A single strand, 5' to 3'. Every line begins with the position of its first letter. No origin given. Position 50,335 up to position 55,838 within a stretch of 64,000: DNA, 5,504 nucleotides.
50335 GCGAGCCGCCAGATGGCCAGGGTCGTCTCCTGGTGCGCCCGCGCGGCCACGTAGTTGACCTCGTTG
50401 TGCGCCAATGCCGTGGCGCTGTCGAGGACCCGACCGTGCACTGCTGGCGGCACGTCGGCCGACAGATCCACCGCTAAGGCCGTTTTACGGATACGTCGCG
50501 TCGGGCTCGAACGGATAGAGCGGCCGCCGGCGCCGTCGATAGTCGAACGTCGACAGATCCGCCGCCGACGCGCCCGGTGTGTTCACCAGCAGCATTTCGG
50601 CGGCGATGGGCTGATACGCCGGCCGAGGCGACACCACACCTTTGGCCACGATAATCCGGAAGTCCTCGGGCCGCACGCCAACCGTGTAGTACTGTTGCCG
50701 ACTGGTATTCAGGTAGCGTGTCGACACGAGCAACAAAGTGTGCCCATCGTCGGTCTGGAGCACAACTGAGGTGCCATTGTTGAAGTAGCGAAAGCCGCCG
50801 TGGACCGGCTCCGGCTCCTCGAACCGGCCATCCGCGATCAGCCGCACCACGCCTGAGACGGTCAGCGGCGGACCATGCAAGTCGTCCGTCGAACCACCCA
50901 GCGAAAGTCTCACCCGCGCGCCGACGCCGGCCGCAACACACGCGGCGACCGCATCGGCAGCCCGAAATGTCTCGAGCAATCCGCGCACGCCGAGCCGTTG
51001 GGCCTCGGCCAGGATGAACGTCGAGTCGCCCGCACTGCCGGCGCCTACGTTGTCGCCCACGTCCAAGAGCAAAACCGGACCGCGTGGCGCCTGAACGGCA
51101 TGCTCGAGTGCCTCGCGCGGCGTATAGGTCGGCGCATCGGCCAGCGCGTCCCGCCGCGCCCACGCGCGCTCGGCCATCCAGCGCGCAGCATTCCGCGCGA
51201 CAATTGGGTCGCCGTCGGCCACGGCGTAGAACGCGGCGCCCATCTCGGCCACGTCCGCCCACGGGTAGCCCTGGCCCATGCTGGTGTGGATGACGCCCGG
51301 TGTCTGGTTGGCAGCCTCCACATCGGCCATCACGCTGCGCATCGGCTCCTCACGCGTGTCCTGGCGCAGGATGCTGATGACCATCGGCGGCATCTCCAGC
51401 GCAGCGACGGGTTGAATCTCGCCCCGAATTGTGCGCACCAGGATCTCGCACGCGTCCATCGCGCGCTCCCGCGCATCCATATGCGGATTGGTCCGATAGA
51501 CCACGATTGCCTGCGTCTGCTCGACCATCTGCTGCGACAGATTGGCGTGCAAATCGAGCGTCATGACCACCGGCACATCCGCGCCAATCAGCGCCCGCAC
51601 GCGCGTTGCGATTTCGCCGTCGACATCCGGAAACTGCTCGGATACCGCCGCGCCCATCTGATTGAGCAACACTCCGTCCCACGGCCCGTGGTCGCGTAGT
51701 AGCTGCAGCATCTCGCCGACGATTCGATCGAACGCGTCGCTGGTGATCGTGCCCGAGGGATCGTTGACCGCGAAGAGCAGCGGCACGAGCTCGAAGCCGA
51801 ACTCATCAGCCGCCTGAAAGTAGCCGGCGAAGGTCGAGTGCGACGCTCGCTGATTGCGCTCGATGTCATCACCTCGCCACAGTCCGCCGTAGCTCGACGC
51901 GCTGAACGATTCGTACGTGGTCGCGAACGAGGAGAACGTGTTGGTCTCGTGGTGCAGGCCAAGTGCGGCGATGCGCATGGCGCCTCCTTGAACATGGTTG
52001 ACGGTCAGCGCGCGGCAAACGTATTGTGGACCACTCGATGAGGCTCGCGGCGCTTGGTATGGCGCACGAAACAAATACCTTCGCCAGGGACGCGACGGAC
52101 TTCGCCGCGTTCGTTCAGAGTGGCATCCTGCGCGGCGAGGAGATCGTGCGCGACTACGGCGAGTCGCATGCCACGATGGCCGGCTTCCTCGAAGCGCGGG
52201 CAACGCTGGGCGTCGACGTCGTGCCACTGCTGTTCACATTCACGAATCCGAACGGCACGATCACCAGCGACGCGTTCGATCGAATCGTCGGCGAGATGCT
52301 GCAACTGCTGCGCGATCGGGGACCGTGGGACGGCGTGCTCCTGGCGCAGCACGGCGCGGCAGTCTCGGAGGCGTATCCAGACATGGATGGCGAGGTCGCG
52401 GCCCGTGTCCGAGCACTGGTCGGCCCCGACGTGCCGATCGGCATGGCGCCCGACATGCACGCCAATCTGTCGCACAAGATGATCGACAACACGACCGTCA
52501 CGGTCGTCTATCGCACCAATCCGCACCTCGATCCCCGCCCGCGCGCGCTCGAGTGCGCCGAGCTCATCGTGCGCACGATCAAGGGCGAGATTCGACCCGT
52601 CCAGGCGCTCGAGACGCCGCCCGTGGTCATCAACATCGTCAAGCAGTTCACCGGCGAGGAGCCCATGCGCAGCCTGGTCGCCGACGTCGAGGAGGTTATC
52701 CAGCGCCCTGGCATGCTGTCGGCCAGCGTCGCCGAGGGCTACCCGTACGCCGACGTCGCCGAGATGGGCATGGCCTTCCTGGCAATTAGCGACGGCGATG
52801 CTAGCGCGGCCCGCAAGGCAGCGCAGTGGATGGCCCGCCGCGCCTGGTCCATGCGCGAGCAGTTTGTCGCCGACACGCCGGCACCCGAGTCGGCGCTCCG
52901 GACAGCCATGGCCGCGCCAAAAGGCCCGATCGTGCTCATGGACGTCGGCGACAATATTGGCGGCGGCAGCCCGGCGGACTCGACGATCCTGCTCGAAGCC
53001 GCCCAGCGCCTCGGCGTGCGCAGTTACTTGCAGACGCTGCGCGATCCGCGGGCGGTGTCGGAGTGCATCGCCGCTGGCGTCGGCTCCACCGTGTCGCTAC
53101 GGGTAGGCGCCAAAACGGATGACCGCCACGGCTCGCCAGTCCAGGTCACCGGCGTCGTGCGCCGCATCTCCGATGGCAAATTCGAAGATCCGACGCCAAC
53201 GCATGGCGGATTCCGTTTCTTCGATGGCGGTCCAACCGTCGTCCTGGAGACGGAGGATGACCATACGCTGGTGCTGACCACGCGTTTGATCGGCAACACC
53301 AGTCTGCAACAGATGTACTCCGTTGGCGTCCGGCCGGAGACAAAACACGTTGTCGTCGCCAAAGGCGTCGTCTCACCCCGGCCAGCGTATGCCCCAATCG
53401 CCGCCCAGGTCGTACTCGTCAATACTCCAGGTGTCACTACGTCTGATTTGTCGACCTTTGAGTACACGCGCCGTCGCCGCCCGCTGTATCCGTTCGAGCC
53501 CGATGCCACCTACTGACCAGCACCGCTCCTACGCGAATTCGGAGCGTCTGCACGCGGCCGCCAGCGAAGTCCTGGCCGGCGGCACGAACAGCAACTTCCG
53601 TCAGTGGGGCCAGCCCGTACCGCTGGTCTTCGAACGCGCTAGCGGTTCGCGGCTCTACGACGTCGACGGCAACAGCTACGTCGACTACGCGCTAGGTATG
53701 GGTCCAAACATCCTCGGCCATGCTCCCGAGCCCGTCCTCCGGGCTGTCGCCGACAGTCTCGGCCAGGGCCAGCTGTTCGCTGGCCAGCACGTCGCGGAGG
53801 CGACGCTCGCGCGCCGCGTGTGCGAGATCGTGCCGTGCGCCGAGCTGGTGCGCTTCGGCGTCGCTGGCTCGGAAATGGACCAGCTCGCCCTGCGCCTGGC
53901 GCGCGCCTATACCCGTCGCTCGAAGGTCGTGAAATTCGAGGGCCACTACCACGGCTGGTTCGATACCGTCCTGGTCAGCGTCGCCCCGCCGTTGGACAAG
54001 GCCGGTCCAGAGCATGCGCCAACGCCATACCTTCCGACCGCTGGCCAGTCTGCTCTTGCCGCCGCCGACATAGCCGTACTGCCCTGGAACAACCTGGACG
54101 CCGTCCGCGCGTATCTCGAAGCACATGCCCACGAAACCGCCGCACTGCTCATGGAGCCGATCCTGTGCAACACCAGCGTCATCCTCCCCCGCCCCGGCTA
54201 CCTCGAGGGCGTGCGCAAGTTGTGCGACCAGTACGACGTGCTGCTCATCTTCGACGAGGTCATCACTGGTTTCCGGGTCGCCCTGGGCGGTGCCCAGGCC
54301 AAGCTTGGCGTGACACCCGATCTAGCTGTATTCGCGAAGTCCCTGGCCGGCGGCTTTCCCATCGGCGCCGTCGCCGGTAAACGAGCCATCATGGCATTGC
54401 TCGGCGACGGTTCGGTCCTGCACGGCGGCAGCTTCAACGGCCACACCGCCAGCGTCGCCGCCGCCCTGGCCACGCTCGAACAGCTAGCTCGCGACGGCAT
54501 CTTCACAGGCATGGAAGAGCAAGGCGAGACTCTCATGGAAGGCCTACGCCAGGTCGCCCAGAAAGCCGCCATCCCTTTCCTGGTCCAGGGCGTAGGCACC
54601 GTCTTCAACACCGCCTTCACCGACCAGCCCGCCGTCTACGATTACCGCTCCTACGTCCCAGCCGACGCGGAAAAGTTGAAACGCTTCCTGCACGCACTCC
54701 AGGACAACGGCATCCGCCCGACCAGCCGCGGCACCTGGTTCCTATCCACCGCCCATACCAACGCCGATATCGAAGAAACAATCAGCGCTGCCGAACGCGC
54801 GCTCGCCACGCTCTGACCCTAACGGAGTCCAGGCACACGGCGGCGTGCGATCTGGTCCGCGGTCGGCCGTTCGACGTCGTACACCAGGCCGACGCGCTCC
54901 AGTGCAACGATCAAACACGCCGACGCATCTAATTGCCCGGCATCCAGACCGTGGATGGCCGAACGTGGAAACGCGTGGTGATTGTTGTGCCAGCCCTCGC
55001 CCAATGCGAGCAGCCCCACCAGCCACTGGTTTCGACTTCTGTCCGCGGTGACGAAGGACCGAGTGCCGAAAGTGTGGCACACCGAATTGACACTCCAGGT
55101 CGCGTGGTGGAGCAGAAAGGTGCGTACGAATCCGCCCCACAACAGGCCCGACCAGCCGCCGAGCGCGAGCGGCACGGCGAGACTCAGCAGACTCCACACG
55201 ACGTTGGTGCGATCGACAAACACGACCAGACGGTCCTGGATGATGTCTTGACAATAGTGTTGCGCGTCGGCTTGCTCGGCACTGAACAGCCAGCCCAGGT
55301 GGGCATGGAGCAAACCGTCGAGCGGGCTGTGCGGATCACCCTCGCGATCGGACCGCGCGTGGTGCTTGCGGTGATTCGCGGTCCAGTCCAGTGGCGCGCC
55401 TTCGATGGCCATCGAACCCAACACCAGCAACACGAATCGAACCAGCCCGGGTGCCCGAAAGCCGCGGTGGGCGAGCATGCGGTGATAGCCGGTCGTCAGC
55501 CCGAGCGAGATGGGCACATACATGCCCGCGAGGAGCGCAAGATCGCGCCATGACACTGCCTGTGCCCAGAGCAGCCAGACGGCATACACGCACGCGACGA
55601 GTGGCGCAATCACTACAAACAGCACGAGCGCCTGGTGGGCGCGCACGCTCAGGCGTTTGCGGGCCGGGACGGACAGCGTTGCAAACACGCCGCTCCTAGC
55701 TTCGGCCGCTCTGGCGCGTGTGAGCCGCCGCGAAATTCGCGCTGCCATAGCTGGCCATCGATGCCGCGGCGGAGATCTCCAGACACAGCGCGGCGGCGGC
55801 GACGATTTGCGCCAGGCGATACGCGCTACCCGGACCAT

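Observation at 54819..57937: Coupled di-iron oxygenase / divergent HMG-CoA-reductase-like / Delta9 desaturase operon with no isoprenoid context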

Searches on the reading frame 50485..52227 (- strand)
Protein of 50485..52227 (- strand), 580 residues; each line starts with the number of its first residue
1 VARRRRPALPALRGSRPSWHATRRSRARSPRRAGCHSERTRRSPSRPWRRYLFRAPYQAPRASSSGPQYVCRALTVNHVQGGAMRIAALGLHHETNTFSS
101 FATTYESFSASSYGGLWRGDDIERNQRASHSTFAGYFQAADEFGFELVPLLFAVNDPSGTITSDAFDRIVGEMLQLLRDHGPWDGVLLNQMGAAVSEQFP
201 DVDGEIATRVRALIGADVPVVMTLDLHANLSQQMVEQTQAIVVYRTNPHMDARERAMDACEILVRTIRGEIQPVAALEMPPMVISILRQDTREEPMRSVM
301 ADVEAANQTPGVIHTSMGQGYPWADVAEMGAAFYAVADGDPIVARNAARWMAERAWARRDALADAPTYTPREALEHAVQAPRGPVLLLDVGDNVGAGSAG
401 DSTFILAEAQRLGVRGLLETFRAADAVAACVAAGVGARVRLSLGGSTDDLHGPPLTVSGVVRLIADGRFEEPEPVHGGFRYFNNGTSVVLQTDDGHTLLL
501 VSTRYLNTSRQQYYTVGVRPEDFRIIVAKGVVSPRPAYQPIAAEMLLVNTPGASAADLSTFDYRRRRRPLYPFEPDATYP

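Call 53: search_protein_families(library=pfam, proteins=[window:50485-52227:-], max_evalue=0.0001)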
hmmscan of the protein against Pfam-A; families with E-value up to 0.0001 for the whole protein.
window:50485-52227:- (580 aa): 2 families
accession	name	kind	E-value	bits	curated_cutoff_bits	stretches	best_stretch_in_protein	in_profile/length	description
PF07364.17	DUF1485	-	5.1e-89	298.8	22.8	1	85-377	1-289/290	Metallopeptidase family M81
PF07171.17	MlrC_C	-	4e-47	161.2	27.2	1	387-565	1-178/178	MlrC C-terminus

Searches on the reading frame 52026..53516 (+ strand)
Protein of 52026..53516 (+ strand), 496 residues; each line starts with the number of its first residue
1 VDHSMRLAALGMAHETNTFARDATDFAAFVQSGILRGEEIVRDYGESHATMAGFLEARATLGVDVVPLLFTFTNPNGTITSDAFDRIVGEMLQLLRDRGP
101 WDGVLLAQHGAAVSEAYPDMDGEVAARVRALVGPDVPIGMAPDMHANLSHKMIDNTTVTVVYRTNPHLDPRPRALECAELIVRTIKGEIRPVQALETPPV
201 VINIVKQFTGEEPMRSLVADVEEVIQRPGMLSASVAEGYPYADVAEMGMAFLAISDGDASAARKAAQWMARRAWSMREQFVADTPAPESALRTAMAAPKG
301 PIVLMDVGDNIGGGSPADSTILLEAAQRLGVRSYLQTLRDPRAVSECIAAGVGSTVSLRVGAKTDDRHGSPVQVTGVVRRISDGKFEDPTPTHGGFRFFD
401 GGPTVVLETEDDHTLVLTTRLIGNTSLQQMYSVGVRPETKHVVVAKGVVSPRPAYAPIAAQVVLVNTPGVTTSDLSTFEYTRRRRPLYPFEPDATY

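Call 53: search_protein_families(library=pfam, proteins=[window:52026-53516:+], max_evalue=0.0001)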
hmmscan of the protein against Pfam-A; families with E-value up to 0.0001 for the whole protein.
window:52026-53516:+ (496 aa): 2 families
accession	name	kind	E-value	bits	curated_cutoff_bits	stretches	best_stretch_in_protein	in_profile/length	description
PF07364.17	DUF1485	-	3.7e-90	302.6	22.8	1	6-295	1-290/290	Metallopeptidase family M81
PF07171.17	MlrC_C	-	9.3e-48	163.2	27.2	1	304-482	1-178/178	MlrC C-terminus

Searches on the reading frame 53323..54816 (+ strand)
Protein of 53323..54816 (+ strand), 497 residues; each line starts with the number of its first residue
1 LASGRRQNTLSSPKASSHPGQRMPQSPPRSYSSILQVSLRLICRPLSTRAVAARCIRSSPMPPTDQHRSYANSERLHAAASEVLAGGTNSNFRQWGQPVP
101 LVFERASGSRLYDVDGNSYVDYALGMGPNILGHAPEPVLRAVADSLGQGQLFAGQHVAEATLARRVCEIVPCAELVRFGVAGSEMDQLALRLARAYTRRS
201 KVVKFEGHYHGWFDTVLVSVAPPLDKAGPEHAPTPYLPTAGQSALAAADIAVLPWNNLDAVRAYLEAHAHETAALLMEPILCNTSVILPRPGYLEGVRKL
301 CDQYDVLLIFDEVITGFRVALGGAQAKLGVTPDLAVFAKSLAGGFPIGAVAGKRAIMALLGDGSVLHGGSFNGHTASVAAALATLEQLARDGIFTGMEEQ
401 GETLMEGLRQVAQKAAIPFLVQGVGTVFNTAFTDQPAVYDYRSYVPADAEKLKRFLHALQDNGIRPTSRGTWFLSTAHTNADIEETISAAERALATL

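Call 53: search_protein_families(library=pfam, proteins=[window:53323-54816:+], max_evalue=0.0001)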
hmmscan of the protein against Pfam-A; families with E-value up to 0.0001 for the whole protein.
window:53323-54816:+ (497 aa): 1 family
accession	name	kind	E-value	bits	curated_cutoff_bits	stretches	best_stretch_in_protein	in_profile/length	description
PF00202.27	Aminotran_3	-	1.5e-58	198.9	30.5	1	95-470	5-375/403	Aminotransferase class-III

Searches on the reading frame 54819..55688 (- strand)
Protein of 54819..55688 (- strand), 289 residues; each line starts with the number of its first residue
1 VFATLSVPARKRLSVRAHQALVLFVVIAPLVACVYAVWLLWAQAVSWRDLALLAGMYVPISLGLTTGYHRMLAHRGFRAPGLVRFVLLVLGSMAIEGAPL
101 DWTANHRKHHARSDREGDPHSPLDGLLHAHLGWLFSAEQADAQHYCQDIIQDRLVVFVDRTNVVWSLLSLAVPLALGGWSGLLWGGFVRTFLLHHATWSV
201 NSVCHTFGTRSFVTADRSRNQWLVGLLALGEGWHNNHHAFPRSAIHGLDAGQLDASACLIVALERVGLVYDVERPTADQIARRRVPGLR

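Call 3: search_protein_families(library=pfam, proteins=[window:54819-55688:-], max_evalue=0.01)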
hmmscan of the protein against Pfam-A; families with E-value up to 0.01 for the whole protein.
window:54819-55688:- (289 aa): 1 family
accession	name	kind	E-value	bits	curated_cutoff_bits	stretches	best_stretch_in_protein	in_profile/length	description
PF00487.30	FA_desaturase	-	1.1e-18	68.4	29.7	1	53-248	7-231/253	Fatty acid desaturase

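Call 4: search_protein_families(library=ncbifam, proteins=[window:54819-55688:-], max_evalue=0.01)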
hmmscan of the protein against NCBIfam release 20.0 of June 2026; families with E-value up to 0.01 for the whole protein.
window:54819-55688:- (289 aa): 1 family
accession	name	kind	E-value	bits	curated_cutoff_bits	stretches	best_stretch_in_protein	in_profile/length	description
NF049918.1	DesA_fam_desat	equivalog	3.9e-24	85.5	400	1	62-269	23-237/385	DesA family fatty acid desaturase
